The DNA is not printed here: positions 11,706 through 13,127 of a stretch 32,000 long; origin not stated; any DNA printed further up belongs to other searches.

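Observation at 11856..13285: His-rich CGCGG-terminated protein coupled to a radical-SAM/SPASM enzyme under denitrification-type control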

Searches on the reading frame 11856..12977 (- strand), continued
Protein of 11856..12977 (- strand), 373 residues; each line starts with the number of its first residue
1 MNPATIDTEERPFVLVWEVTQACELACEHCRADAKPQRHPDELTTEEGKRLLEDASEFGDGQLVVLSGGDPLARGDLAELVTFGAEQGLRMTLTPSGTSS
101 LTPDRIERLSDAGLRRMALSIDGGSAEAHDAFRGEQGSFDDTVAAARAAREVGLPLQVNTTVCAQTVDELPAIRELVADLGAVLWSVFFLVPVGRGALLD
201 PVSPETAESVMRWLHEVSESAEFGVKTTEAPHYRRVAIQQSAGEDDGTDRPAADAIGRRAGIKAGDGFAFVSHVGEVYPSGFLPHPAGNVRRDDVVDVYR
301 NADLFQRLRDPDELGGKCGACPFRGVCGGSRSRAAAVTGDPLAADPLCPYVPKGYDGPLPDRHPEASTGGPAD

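Call 43: search_solved_structures(query=window:11856-12977:-, max_evalue=1e-10)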
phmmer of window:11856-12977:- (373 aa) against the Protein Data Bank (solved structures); distinct sequences matched with E-value up to 1e-10: 4.
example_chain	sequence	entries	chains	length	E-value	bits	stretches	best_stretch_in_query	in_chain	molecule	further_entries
7vob_C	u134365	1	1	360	2e-24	89.8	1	16-189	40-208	Cytosylglucuronate decarboxylase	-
7voc_C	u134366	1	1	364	2.1e-24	89.7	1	16-189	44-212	Cytosylglucuronate decarboxylase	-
6c8v_A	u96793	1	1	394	6.8e-21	78.2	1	7-187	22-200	Coenzyme PQQ synthesis protein E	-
6efn_A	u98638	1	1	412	7.7e-14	55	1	12-196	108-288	Sporulation killing factor maturation protein SkfB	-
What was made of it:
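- Tried and rejected: The nearest structures are BlsE, PqqE and SkfB (call 43).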

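Call 81: find_encoding_contigs(protein=P0165, flank=6000, max_places=1)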
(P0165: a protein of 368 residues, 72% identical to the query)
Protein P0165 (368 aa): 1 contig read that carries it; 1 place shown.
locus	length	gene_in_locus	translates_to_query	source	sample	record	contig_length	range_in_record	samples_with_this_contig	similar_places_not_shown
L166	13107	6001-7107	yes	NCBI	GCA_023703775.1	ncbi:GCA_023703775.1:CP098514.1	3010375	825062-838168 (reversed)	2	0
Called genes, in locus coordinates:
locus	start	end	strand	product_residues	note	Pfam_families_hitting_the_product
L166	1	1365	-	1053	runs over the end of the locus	PF00072:Response_reg, PF00989:PAS, PF08448:PAS_4, PF13426:PAS_9, PF13185:GAF_2, PF08448:PAS_4, PF00512:HisKA, PF02518:HATPase_c, +5 more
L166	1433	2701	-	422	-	PF02515:CoA_transf_3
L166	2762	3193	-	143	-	PF04134:DCC1-like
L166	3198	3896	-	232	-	PF09844:DUF2071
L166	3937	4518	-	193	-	PF24368:DUF7524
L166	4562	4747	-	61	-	PF03966:Trm112p (weak)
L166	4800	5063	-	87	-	PF10006:DUF2249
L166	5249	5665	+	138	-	PF10604:Polyketide_cyc2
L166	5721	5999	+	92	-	PF26005:rSAM_target_put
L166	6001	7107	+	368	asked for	PF04055:Radical_SAM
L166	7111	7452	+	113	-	-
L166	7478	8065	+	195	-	PF25979:DUF7998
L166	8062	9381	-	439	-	PF00115:COX1 (weak)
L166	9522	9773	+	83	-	PF23434:DUF7120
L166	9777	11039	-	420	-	PF00206:Lyase_1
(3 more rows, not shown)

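Call 100: search_protein_families(library=ncbifam, proteins=[P0167, L001:15844-16164:+], max_evalue=1e-20)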
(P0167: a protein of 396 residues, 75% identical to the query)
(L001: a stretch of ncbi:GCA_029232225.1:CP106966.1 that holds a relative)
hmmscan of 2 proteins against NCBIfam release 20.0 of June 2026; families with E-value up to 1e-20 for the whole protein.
P0167 (396 aa): 19 families
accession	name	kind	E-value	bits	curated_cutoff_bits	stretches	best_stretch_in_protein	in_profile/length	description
TIGR04053.2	TIGR04053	equivalog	1.7e-150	501.4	395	1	39-381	2-366/366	TIGR04053 family radical SAM/SPASM domain-containing protein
TIGR04545.1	rSAM_ahbD_hemeb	equivalog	6e-102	341.5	500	1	47-381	2-339/339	heme b synthase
TIGR04055.1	rSAM_NirJ2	equivalog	2.1e-70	237.8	500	1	47-379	2-324/326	putative heme d1 biosynthesis radical SAM protein NirJ2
TIGR04347.1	pseudo_SAM_Halo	equivalog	5.5e-53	180.6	525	1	34-378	27-384/390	TIGR04347 family pseudo-SAM/SPASM protein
TIGR04051.1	rSAM_NirJ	equivalog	2.1e-45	155.2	515.45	1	46-378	3-347/354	heme d1 biosynthesis radical SAM protein NirJ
TIGR04546.1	rSAM_ahbC_deAc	equivalog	2.4e-45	155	650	1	42-378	37-384/390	12,18-didecarboxysiroheme deacetylase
TIGR04054.1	rSAM_NirJ1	equivalog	6e-43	146.9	650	1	45-378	36-381/387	putative heme d1 biosynthesis radical SAM protein NirJ1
TIGR02109.1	PQQ_syn_pqqE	equivalog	1.1e-40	139.8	381.35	1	42-214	4-174/358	pyrroloquinoline quinone biosynthesis protein PqqE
TIGR03913.1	rad_SAM_trio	equivalog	1.1e-38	132.9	591.75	1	44-228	18-198/477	GDL motif peptide-associated radical SAM/SPASM maturase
TIGR03962.1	mycofact_rSAM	equivalog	1.6e-38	132.7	265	1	44-251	11-217/339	mycofactocin radical SAM maturase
TIGR04303.1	GeoRSP_rSAM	equivalog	2.9e-31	109.2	400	0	44-210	4-165/325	GeoRSP system radical SAM/SPASM protein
NF045574.1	sacti_mat_StsB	exception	5.3e-29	101.4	625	1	49-221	100-268/466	StsB family radical SAM/SPASM domain sactipeptide maturase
TIGR04103.1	rSAM_nif11_3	equivalog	6.8e-28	97.4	725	1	47-228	7-184/412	nif11-class peptide radical SAM maturase 3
TIGR04133.1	rSAM_w_lipo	hypoth_equivalog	2.5e-26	92.4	425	1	46-249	25-231/350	TIGR04133 family radical SAM/SPASM protein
NF050035.1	rSAM_WgK_link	exception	9.9e-26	90.6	650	1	41-379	5-363/367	radical SAM/SPASM peptide maturase WgkB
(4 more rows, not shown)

L001:15844-16164:+ (106 aa): 1 family
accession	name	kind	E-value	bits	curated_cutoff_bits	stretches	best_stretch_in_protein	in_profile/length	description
TIGR03995.2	target_X_rSAM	equivalog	7.1e-40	135.3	70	1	24-105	1-83/83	CGCGG family putative rSAM-modified RiPP protein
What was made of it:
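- Closest known: AhbD / heme b synthase. Different: So does the H. volcanii AhbD itself (call 100).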
